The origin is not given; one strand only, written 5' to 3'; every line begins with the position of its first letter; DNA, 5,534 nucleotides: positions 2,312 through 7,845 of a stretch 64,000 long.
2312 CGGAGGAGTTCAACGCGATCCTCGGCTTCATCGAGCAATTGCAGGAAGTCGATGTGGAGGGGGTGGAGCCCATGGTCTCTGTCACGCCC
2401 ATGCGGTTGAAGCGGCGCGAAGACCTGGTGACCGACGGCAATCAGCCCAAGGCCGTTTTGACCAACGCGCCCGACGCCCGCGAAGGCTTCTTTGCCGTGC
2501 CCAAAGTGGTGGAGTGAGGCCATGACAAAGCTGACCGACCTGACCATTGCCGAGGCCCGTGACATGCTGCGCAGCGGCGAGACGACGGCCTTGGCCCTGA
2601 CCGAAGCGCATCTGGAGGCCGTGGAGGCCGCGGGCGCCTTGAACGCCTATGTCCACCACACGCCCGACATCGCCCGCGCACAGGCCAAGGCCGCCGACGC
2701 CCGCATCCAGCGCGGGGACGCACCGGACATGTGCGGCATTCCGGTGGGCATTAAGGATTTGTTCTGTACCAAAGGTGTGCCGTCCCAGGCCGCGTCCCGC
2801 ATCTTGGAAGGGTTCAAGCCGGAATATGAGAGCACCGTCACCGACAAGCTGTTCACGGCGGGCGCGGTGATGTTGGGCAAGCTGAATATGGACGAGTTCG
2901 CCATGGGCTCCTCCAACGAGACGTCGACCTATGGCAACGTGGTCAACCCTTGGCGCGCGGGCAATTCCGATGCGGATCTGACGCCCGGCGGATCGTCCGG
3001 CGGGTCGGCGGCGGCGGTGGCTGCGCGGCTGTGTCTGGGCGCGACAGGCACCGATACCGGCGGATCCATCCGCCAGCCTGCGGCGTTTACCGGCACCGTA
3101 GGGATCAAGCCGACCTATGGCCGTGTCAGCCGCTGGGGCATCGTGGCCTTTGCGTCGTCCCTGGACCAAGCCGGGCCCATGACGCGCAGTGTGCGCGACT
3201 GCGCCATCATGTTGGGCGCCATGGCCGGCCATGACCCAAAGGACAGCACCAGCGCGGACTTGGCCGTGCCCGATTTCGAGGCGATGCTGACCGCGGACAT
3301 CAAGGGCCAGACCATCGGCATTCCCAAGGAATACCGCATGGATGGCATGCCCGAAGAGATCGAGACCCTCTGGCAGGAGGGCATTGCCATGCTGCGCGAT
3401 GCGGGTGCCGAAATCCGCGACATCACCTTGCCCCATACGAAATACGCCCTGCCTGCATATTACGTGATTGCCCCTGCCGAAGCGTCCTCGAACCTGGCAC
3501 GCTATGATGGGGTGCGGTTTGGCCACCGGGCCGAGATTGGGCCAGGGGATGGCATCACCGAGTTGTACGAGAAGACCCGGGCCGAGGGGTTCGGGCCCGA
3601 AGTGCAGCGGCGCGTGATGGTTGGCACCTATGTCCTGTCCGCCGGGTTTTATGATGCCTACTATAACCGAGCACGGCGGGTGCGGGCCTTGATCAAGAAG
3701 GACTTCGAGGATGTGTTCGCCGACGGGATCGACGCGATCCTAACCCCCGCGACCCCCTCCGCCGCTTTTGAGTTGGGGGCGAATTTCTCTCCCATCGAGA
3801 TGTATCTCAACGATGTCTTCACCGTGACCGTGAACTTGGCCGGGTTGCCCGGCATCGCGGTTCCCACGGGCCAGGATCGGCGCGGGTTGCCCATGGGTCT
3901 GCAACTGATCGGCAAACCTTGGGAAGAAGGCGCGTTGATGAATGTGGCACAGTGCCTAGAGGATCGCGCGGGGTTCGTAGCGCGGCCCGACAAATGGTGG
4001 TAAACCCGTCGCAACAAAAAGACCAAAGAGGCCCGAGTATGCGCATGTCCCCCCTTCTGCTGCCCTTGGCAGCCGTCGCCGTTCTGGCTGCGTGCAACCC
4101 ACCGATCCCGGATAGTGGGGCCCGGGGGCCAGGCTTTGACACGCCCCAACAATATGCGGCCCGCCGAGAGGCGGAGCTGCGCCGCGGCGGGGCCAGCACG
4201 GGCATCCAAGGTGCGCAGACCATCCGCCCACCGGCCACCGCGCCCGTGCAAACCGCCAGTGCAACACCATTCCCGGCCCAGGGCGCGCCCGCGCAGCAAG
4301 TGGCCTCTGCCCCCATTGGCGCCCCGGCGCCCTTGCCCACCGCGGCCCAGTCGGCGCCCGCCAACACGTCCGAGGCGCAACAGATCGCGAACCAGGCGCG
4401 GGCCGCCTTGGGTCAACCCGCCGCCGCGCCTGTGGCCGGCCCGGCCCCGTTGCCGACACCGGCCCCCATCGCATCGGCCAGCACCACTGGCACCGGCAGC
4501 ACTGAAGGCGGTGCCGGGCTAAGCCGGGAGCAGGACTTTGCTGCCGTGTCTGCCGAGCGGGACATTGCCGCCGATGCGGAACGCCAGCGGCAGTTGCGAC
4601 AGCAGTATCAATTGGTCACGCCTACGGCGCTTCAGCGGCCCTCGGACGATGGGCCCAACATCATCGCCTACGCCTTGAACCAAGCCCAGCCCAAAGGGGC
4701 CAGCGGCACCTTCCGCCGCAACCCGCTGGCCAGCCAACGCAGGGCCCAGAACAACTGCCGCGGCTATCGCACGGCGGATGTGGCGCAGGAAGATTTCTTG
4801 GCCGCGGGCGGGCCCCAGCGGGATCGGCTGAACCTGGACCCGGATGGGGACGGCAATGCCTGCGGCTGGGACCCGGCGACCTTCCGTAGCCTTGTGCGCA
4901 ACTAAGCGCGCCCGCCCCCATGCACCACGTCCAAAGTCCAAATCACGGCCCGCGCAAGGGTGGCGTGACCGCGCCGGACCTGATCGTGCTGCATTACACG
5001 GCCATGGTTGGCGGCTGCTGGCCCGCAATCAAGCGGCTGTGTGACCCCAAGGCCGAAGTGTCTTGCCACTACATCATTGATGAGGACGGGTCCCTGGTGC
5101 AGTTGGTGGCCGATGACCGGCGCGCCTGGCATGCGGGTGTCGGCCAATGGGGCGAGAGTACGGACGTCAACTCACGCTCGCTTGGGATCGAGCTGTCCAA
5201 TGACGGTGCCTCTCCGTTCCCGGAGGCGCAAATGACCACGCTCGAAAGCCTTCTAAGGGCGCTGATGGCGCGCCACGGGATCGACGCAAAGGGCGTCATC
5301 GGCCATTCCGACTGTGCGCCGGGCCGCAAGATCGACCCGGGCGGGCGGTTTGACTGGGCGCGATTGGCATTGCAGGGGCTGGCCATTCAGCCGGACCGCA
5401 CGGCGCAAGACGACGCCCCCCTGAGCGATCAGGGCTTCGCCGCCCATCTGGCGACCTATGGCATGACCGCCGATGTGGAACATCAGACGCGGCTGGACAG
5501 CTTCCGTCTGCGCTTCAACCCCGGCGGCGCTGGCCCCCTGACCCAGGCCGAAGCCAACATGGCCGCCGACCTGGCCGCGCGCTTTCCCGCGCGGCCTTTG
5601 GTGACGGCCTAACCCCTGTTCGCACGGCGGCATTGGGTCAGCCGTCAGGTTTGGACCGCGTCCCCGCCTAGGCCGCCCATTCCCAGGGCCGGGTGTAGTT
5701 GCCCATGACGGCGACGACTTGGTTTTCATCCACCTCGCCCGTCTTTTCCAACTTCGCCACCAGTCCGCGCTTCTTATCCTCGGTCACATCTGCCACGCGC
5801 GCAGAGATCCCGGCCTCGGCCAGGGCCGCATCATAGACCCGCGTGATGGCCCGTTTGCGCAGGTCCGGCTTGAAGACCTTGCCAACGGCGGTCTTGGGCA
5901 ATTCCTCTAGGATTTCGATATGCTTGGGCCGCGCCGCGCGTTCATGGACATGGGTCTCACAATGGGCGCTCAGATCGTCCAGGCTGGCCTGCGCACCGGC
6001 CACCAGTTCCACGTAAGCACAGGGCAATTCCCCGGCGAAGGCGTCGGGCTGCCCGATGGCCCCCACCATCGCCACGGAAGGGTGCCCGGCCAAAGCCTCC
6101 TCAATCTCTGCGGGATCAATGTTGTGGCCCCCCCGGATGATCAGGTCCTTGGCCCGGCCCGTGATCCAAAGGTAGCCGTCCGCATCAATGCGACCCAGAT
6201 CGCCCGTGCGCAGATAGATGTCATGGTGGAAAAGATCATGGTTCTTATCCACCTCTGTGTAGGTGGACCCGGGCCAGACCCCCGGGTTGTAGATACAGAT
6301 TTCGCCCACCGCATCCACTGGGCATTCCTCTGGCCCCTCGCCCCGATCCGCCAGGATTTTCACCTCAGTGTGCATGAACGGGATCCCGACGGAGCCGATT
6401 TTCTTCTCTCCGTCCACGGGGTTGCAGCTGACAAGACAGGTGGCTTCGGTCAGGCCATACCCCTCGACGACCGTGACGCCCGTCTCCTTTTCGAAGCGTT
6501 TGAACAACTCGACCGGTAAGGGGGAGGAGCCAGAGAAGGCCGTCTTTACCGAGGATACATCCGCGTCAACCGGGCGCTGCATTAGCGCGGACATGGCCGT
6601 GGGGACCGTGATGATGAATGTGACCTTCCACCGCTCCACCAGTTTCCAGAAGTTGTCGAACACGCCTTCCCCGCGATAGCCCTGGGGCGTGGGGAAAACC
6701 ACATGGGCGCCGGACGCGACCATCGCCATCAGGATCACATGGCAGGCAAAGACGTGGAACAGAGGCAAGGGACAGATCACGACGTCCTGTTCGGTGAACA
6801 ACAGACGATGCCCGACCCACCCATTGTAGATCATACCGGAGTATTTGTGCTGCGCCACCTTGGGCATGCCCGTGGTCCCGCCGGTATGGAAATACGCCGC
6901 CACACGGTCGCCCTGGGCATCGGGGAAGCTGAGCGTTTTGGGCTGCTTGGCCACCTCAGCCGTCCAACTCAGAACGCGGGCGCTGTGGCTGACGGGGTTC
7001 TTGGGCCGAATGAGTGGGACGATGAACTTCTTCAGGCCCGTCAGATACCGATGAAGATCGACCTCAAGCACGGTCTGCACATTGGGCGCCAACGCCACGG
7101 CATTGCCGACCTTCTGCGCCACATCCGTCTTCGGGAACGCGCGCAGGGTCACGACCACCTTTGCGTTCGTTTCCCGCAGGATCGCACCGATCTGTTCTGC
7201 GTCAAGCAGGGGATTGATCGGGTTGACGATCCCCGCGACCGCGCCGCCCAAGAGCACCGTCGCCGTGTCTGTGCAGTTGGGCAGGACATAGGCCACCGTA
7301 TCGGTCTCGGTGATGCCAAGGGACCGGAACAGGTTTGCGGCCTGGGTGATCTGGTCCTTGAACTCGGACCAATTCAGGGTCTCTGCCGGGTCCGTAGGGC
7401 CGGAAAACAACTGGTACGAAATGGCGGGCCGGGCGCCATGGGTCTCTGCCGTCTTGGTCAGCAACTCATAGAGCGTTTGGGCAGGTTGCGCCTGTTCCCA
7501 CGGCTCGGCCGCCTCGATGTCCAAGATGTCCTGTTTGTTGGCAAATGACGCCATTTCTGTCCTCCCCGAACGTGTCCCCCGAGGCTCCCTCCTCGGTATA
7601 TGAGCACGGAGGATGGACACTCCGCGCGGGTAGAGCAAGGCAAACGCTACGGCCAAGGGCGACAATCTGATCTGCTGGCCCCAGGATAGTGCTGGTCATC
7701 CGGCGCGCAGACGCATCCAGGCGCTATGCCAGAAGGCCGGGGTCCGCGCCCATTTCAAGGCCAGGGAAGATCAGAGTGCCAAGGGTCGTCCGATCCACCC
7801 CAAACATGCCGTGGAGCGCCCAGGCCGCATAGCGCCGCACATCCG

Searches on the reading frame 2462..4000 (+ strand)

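Call 69: search_protein_families(library=pfam, proteins=[window:2462-4000:+], max_evalue=0.0001)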
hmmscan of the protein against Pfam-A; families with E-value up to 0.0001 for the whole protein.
window:2462-4000:+ (513 aa): 1 family
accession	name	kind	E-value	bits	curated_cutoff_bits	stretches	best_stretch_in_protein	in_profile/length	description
PF01425.27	Amidase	-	6e-141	470.9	27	1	46-492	2-444/445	Amidase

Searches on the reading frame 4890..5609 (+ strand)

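Call 69: search_protein_families(library=pfam, proteins=[window:4890-5609:+], max_evalue=0.0001)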
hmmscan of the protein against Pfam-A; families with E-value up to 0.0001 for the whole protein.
window:4890-5609:+ (240 aa): 1 family
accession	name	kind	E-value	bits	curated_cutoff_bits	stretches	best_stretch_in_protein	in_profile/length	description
PF01510.30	Amidase_2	-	4.9e-34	117.9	26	1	28-151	4-130/131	N-acetylmuramoyl-L-alanine amidase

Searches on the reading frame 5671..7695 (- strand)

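Call 69: search_protein_families(library=pfam, proteins=[window:5671-7695:-], max_evalue=0.0001)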
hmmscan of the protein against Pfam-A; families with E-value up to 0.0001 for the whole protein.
window:5671-7695:- (675 aa): 2 families
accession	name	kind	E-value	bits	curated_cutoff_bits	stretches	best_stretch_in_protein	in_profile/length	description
PF00501.34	AMP-binding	-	2.5e-70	237.6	29.9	1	80-476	2-382/384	AMP-binding enzyme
PF13193.12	AMP-binding_C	-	3.2e-16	60.4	24.5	1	530-606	1-76/76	AMP-binding enzyme C-terminal domain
